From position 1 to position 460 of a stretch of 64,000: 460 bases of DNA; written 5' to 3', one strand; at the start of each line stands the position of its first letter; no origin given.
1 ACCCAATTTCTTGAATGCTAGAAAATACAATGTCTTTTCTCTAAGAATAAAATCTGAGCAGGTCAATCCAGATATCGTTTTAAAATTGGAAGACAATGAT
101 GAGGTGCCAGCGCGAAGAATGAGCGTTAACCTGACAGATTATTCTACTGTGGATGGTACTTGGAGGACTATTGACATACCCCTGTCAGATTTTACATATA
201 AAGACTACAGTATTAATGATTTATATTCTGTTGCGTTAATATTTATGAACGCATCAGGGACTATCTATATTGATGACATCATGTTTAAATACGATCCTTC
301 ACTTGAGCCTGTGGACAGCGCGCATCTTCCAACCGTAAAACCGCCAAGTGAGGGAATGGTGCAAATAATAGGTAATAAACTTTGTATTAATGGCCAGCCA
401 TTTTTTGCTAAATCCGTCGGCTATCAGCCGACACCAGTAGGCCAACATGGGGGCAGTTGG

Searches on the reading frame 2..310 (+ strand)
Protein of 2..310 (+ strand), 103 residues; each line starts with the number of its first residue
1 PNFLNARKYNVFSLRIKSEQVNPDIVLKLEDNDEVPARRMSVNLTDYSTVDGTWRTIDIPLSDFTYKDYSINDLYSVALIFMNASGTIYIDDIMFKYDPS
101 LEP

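Call 37: search_protein_families(library=pfam, proteins=[window:2-310:+], max_evalue=10)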
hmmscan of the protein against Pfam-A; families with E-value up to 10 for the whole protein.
window:2-310:+ (103 aa): 5 families
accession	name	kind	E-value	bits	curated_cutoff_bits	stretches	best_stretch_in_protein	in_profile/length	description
PF03425.19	CBM_11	-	0.0013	19.2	27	1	7-67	78-138/182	Carbohydrate binding domain (family 11)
PF21582.3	CBM30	-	0.0029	18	27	1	16-85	82-155/170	Carbohydrate binding domain 30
PF18329.7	SGBP_B_XBD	-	0.0097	16.5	26.4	1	49-70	124-145/186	Surface glycan-binding protein B xyloglucan binding domain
PF19804.4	DUF6287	-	0.027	14.2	26.3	1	46-55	12-21/34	Domain of unknown function (DUF6287)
PF08547.18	CIA30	-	0.16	12.5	24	1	4-66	63-120/157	Complex I intermediate-associated protein 30 (CIA30)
